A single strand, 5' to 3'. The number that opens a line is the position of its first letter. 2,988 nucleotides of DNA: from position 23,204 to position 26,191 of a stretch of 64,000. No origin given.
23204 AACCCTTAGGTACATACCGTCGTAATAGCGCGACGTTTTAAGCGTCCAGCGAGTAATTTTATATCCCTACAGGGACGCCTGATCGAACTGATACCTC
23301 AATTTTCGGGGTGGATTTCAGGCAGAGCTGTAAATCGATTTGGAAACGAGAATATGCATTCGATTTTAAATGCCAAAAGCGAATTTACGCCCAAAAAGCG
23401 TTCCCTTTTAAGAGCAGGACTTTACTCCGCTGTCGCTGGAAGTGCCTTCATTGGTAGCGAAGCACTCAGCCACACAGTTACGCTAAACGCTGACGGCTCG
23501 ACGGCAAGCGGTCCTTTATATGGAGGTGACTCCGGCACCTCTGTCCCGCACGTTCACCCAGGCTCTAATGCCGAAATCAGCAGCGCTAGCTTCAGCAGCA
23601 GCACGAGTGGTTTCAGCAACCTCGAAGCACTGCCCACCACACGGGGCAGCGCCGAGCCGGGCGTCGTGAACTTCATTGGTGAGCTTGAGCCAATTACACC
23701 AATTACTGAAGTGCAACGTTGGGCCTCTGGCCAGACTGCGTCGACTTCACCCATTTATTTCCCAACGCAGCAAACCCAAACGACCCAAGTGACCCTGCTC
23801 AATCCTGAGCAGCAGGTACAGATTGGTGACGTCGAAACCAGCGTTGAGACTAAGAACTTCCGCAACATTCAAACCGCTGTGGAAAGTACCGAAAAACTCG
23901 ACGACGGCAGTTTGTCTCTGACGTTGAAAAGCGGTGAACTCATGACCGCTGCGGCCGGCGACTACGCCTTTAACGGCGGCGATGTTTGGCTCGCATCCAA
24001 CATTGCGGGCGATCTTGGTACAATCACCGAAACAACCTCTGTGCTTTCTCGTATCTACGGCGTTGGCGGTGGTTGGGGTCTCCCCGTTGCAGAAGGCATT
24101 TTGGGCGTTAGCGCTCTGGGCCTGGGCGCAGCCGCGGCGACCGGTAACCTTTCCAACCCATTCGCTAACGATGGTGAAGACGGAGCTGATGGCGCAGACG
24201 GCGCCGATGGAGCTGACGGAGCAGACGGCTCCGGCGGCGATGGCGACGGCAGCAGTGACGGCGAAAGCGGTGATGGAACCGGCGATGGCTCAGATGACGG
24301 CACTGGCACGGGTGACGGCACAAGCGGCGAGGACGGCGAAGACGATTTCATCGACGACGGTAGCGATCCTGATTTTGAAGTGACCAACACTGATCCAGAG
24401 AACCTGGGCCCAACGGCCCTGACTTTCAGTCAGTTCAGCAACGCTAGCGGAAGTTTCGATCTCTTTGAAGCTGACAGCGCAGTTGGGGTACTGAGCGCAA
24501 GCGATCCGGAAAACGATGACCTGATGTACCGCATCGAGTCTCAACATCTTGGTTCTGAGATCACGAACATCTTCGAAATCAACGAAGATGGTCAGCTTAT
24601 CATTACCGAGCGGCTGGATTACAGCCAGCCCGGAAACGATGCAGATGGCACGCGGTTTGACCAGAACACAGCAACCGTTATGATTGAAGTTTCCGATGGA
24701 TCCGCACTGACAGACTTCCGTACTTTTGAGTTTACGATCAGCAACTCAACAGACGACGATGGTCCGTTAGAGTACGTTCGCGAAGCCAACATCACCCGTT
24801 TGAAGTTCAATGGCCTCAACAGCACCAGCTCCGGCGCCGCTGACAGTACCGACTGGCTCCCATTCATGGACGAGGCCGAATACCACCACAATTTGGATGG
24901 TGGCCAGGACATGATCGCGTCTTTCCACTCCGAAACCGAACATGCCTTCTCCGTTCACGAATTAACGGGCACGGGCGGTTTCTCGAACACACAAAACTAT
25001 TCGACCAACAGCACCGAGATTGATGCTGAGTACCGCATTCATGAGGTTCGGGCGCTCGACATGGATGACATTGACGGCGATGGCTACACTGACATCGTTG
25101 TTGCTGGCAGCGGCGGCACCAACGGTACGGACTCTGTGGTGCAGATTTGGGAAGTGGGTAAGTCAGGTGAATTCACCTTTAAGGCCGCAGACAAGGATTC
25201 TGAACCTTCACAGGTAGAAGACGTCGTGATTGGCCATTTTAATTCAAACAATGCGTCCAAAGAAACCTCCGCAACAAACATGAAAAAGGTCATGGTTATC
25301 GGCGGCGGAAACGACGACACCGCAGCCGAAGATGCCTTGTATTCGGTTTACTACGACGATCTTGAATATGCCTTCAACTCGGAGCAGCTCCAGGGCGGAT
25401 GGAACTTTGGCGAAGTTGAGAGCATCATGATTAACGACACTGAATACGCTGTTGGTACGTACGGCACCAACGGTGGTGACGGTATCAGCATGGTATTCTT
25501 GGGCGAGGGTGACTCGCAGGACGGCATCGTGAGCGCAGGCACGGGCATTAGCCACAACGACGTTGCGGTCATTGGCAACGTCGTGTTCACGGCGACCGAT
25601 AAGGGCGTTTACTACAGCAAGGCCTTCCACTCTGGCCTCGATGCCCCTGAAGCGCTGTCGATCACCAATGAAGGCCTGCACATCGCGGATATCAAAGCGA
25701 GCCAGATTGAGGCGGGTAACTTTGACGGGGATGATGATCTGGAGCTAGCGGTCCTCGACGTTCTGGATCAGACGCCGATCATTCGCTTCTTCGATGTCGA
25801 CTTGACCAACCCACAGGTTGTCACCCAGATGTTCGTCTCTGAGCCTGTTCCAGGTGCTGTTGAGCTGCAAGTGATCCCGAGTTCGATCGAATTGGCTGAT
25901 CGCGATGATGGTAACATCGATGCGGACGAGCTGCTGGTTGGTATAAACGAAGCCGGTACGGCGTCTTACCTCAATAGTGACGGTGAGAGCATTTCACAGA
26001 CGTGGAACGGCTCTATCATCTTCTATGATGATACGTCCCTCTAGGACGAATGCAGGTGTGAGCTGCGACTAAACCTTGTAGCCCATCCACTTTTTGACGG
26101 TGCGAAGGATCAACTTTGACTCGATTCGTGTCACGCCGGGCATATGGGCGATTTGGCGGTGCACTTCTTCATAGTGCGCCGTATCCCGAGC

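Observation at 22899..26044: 896-aa FG-GAP/cadherin-like surface protein with a (GAD)n acidic repeat tract behind an unusually AT-rich 450-bp leader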

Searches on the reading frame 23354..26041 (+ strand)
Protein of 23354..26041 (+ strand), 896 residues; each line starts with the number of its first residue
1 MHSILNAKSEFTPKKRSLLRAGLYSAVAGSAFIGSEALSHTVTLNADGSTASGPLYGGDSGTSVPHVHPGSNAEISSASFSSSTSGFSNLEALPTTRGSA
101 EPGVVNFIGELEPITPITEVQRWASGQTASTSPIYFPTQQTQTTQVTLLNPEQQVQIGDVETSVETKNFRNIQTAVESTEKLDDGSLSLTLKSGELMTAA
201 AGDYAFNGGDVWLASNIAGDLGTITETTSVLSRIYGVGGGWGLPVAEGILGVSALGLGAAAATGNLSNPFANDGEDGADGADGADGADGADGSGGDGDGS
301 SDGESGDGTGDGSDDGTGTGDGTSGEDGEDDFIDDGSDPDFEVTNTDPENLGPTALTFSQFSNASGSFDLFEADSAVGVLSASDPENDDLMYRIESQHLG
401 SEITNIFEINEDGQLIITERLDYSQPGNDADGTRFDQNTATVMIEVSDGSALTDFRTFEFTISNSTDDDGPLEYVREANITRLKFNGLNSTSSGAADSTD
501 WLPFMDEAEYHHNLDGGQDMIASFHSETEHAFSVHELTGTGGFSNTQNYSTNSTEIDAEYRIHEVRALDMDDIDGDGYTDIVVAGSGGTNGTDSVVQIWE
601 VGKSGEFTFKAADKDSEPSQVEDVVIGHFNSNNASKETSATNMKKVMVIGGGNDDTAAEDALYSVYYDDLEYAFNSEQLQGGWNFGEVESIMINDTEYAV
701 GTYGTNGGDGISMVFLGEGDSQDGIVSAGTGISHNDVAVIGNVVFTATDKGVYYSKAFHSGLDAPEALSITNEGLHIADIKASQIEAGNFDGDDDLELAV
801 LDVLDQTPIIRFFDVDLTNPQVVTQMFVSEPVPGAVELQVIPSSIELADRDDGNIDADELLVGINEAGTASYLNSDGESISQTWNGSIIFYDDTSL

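Call 4: search_protein_families(library=pfam, proteins=[window:23354-26041:+], max_evalue=1)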
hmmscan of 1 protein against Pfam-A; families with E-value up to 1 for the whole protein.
window:23354-26041:+ (896 aa): 1 family
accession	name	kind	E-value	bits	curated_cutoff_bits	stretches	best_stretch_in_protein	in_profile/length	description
PF23743.1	Beta-prop_BBS7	-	0.029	14.1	27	1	543-614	199-264/299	BBS7 beta-propeller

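Call 5: search_protein_families(library=ncbifam, proteins=[window:23354-26041:+], max_evalue=1)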
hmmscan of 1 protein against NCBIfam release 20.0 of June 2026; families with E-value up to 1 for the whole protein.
window:23354-26041:+ (896 aa): 2 families
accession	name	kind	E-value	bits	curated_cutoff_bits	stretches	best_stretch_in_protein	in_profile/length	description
NF007304.0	PRK09784.1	equivalog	0.05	12.6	812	1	472-579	108-212/418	YccE family protein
NF047539.1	XAC2610_fam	domain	0.22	12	35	1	569-611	2-44/89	XAC2610-related protein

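Call 11: find_homologous_proteins(query=window:23354-26041:+)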
Query window:23354-26041:+ (896 aa): 9 proteins with E <= 0.001 among 8000 candidates.
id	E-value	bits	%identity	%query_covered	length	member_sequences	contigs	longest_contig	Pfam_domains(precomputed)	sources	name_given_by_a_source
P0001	0.0e+0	1723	86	100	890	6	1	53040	-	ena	-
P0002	0.0e+0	1523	86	63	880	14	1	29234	-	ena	-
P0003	0.0e+0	1411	72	100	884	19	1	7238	-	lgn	-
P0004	0.0e+0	1197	64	100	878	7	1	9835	-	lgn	-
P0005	0.0e+0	1106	60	100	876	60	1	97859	-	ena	-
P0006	0.0e+0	1085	66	63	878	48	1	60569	-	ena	-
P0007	0.0e+0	1080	59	100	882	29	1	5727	-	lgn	-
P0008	8.2e-266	902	67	52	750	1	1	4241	-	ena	-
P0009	6.2e-265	899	67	52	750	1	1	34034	-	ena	-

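Call 13: find_encoding_contigs(protein=P0001, flank=6000, max_places=3)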
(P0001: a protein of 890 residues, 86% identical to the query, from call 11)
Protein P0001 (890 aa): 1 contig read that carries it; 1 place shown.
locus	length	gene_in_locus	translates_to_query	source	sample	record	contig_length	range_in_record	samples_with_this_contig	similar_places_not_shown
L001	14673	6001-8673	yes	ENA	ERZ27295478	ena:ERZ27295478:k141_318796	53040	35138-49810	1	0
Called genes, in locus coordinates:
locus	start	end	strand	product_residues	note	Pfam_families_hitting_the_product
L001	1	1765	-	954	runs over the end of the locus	PF00133:tRNA-synt_1, PF01921:tRNA-synt_1f (faint), PF09334:tRNA-synt_1g, PF01406:tRNA-synt_1e (faint), PF13603:tRNA-synt_1_2 (faint), PF08264:Anticodon_1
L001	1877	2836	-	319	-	PF06574:FAD_syn, PF01687:Flavokinase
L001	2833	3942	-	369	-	PF04551:GcpE, PF26540:GcpE_C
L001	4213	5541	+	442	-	PF04348:LppC, PF13458:Peripla_BP_6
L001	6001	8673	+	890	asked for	-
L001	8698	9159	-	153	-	PF13404:HTH_AsnC-type, PF13412:HTH_24, PF01037:AsnC_trans_reg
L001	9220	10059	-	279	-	PF01925:TauE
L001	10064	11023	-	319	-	PF00561:Abhydrolase_1 (weak), PF12146:Hydrolase_4 (faint), PF00326:Peptidase_S9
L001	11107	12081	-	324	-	PF00892:EamA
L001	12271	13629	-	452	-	PF01381:HTH_3, PF12844:HTH_19, PF13443:HTH_26 (weak), PF13560:HTH_31, PF06114:Peptidase_M78, PF09856:ScfRs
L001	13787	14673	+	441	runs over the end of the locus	PF00463:ICL, PF13714:PEP_mutase, PF00463:ICL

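Call 14: find_encoding_contigs(protein=P0005, flank=6000, max_places=3)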
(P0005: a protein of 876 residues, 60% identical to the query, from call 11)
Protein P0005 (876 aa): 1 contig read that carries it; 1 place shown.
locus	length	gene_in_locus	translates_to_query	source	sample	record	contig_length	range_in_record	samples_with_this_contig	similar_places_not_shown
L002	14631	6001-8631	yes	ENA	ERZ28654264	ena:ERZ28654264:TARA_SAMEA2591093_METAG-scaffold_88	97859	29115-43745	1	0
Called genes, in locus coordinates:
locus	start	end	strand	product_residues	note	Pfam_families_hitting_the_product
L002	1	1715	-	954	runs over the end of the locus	PF00133:tRNA-synt_1, PF09334:tRNA-synt_1g, PF01406:tRNA-synt_1e (faint), PF08264:Anticodon_1, PF06827:zf-FPG_IleRS (faint)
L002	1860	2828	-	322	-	PF06574:FAD_syn, PF01687:Flavokinase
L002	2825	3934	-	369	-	PF04551:GcpE, PF26540:GcpE_C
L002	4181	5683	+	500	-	PF04348:LppC, PF13407:Peripla_BP_4 (weak), PF13458:Peripla_BP_6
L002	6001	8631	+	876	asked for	-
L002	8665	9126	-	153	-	PF13404:HTH_AsnC-type, PF13412:HTH_24, PF25212:HVO_A0114 (faint), PF01037:AsnC_trans_reg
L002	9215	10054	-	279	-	PF01925:TauE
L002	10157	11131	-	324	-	PF00892:EamA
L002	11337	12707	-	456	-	PF01381:HTH_3, PF12844:HTH_19, PF13443:HTH_26 (weak), PF13560:HTH_31, PF06114:Peptidase_M78, PF09856:ScfRs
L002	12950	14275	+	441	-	PF00463:ICL, PF13714:PEP_mutase, PF00463:ICL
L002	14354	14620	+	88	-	PF13773:DUF4170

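Call 15: find_encoding_contigs(protein=P0002, flank=6000, max_places=2)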
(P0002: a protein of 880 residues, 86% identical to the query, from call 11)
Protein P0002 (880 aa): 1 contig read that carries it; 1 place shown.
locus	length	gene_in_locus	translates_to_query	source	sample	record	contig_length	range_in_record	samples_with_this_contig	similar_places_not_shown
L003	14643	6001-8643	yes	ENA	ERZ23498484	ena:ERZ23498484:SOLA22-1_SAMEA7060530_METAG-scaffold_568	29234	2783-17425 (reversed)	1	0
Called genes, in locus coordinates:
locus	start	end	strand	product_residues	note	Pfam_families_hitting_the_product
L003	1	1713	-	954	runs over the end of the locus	PF00133:tRNA-synt_1, PF01921:tRNA-synt_1f (faint), PF09334:tRNA-synt_1g, PF01406:tRNA-synt_1e (faint), PF08264:Anticodon_1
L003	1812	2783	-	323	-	PF06574:FAD_syn, PF01687:Flavokinase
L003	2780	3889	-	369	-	PF04551:GcpE, PF26540:GcpE_C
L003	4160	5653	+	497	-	PF04348:LppC, PF13407:Peripla_BP_4, PF13458:Peripla_BP_6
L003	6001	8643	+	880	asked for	-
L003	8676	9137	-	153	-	PF13404:HTH_AsnC-type, PF13412:HTH_24, PF01037:AsnC_trans_reg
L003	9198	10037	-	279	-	PF01925:TauE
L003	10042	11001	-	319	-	PF00561:Abhydrolase_1 (faint), PF12146:Hydrolase_4, PF00326:Peptidase_S9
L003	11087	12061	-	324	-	PF00892:EamA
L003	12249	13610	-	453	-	PF01381:HTH_3, PF12844:HTH_19, PF13443:HTH_26 (weak), PF13560:HTH_31, PF06114:Peptidase_M78, PF09856:ScfRs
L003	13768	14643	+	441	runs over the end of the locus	PF00463:ICL, PF13714:PEP_mutase, PF00463:ICL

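Call 16: find_encoding_contigs(protein=P0003, flank=6000, max_places=2)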
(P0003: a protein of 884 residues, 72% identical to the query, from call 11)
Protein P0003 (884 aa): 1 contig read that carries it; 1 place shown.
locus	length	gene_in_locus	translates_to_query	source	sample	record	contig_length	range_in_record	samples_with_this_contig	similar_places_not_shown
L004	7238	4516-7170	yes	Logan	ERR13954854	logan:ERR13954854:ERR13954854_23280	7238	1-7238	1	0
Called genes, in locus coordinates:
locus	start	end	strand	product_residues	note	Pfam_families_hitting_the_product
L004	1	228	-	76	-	?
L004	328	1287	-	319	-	PF06574:FAD_syn, PF01687:Flavokinase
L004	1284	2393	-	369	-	PF04551:GcpE, PF26540:GcpE_C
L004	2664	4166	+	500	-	PF04348:LppC, PF13407:Peripla_BP_4, PF13458:Peripla_BP_6, PF01094:ANF_receptor (weak)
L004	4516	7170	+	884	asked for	-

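Call 17: find_encoding_contigs(protein=P0004, flank=6000, max_places=2)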
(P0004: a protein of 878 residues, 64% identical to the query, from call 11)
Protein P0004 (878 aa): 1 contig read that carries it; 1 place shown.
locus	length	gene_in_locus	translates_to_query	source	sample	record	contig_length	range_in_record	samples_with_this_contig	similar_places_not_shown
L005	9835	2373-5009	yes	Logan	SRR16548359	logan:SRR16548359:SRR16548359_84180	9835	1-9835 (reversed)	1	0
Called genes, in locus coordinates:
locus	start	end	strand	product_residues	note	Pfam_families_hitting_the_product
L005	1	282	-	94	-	?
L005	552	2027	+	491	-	PF04348:LppC, PF13407:Peripla_BP_4 (weak), PF13458:Peripla_BP_6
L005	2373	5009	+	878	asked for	-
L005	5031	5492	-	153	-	PF13404:HTH_AsnC-type, PF13412:HTH_24, PF01037:AsnC_trans_reg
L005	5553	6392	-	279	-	PF01925:TauE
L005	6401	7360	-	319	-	PF00561:Abhydrolase_1 (weak), PF12146:Hydrolase_4 (faint), PF00326:Peptidase_S9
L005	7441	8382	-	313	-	PF00892:EamA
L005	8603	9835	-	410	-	?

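Call 18: find_encoding_contigs(protein=P0006, flank=6000, max_places=2)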
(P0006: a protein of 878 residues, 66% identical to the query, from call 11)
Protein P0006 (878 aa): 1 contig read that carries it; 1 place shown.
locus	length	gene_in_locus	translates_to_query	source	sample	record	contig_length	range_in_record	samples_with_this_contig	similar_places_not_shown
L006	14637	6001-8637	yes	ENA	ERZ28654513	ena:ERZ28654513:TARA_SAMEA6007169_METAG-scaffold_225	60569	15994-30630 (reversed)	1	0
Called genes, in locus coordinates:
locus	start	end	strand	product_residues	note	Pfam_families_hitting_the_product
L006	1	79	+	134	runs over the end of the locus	-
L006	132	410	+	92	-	-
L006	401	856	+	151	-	-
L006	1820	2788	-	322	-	PF06574:FAD_syn, PF01687:Flavokinase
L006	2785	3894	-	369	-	PF04551:GcpE, PF26540:GcpE_C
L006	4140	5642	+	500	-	PF04348:LppC, PF13407:Peripla_BP_4 (weak), PF13458:Peripla_BP_6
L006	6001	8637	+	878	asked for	-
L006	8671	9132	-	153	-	PF13404:HTH_AsnC-type, PF13412:HTH_24, PF25212:HVO_A0114 (faint), PF01037:AsnC_trans_reg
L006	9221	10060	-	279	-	PF01925:TauE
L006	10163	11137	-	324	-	PF00892:EamA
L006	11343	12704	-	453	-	PF01381:HTH_3, PF12844:HTH_19, PF13443:HTH_26 (weak), PF13560:HTH_31, PF06114:Peptidase_M78, PF09856:ScfRs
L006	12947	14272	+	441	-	PF00463:ICL, PF13714:PEP_mutase, PF00463:ICL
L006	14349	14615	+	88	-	PF13773:DUF4170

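Call 19: find_encoding_contigs(protein=P0007, flank=6000, max_places=2)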
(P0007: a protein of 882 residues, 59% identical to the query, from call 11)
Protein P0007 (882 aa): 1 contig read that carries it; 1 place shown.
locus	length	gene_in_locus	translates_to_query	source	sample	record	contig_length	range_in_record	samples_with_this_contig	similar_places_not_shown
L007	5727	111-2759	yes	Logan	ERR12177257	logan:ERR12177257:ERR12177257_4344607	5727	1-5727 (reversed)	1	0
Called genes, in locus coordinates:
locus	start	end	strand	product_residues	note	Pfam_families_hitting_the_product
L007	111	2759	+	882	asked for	-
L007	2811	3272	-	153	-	PF13404:HTH_AsnC-type, PF13412:HTH_24, PF01037:AsnC_trans_reg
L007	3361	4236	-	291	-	PF01925:TauE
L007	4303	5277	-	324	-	PF00892:EamA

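Call 20: find_encoding_contigs(protein=P0009, flank=6000, max_places=2)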
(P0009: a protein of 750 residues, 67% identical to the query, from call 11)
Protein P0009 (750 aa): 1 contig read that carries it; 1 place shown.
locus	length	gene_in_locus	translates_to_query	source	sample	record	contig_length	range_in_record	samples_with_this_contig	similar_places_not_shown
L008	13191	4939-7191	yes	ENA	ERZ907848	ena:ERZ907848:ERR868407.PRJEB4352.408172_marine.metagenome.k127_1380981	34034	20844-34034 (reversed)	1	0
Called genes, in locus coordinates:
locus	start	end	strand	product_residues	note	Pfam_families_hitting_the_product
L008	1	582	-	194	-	?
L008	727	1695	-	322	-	PF06574:FAD_syn, PF01687:Flavokinase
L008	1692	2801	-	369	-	PF04551:GcpE, PF26540:GcpE_C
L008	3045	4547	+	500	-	PF04348:LppC, PF13407:Peripla_BP_4 (weak), PF13458:Peripla_BP_6, PF01094:ANF_receptor (faint)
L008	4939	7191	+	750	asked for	-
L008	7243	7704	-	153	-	PF13404:HTH_AsnC-type, PF13412:HTH_24, PF01037:AsnC_trans_reg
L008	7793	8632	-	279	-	PF01925:TauE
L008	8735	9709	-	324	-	PF00892:EamA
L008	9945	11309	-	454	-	PF01381:HTH_3, PF12844:HTH_19, PF13443:HTH_26 (weak), PF13560:HTH_31, PF06114:Peptidase_M78, PF09856:ScfRs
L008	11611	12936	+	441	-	PF00463:ICL, PF13714:PEP_mutase, PF00463:ICL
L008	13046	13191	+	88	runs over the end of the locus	PF13773:DUF4170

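Call 24: find_related_loci(query=A1, collection=genome_contigs, flank=6000)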
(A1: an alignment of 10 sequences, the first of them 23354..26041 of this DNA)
Query A1 (896 aa) in genome_contigs; peptide patterns used: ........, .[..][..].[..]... (x = any residue, [..] = any of these).
78 stretches matched a pattern; 8 encode a relative of the query (tblastn E <= 1e-3); 8 distinct loci.
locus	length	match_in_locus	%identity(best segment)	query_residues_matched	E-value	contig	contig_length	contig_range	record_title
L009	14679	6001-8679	87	1-896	0e+0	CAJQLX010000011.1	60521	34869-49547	MAG: uncultured Alphaproteobacteria bacterium isolate 0.2_20180524_Bin_167_1 genome assembly, contig: c_000000000495, wh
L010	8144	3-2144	74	169-896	0e+0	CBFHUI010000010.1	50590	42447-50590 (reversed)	MAG: Alphaproteobacteria bacterium isolate Co_bin_201_indstr genome assembly, contig: Co_bin_201_indstr_c10, whole genom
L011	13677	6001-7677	86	337-896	0e+0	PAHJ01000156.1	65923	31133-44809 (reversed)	MAG: Geminicoccus sp. isolate MED756 122944, whole genome shotgun sequence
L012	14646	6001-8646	59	1-896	0e+0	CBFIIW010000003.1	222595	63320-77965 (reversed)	MAG: Alphaproteobacteria bacterium isolate Co_bin_828_indstr genome assembly, contig: Co_bin_828_indstr_c3, whole genome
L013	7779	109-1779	84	338-896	0e+0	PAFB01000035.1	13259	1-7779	MAG: Rhodospirillaceae bacterium isolate MED834 MHASMcontig_650141, whole genome shotgun sequence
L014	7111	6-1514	90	392-896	0e+0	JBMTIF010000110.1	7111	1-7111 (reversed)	MAG: Alphaproteobacteria bacterium isolate CJ_V8_S13_100percent_par_CJ_V8_S13_metabat.78_sub NODE_10785_length_7111_cov_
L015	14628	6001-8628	60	1-896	0e+0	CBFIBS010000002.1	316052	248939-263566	MAG: Alphaproteobacteria bacterium isolate Co_bin_450_strict genome assembly, contig: Co_bin_450_strict_c2, whole genome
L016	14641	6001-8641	55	1-896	0e+0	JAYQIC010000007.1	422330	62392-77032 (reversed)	MAG: Rhodospirillaceae bacterium isolate SD4487_NP_metabta_bins_sens.tsv.314 contig_47217_pilon, whole genome shotgun se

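Call 34: find_related_loci(query=A1, collection=metagenome_contigs, flank=1500)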
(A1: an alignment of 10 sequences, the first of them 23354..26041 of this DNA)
Query A1 (896 aa) in metagenome_contigs; peptide patterns used: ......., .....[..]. (x = any residue, [..] = any of these).
600 stretches matched a pattern (row limit reached: there are more); 2 encode a relative of the query (tblastn E <= 1e-3); 2 distinct loci.
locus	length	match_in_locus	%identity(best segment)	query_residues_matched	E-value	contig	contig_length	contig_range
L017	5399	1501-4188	99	1-896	0e+0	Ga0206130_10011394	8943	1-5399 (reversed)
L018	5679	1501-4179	87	1-896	0e+0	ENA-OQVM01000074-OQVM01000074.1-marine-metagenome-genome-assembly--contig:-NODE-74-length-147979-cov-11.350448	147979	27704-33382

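Call 35: predict_structure(alignment_id=A1)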
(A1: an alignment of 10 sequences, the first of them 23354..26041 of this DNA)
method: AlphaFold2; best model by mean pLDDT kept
length: 896 residues; sequences in the alignment: 10
mean_pLDDT: 32.8   pTM: 0.24
mean pLDDT of the five models: 32.8, 32.3, 30.5, 30.1, 29.8
residues with pLDDT >= 90: 0; 70-90: 51; 50-70: 84; < 50: 761
segments of 3 or more residues with pLDDT < 50: 1-166, 223-343, 362-377, 419-439, 463-896
pLDDT, mean of each block of 10 residues (from residue 1): 24 27 24 21 27 28 23 24 23 22 22 26 22 23 24 25 42 79 76 81 64 70 40 24 21 21 25 28 28 27 28 28 27 29 49 54 37 46 67 71 67 61 28 35 68 55 35 21 21 20 20 24 32 35 36 29 26 29 23 21 20 22 22 23 24 26 27 28 29 32 26 31 25 26 29 25 22 24 28 36 31 35 25 27 29 29 28 34 30 24
secondary structure, 60 per line:
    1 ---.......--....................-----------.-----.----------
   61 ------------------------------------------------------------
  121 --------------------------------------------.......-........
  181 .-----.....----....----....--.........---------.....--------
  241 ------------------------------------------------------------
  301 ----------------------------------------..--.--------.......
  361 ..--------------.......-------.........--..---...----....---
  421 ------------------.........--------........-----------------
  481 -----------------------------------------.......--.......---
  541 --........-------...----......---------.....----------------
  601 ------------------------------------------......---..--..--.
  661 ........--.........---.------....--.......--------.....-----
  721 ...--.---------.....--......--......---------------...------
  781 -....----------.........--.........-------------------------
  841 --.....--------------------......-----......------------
elements in order (helices of 4 or more, strands of 3 or more residues): H4-10 H13-32 E165-171 E176-181 E187-191 E196-199 E204-207 E210-214 H215-218 E228-232 E354-362 E377-383 E391-399 E407-409 E414-417 E439-447 E456-463 E522-528 E531-537 E543-550 E565-570 E580-584 E643-648 E660-668 E671-679 E690-693 E696-702 E711-715 E736-740 E743-748 E751-756 H782-785 E796-804 E807-815 H843-847 E868-873 E879-884
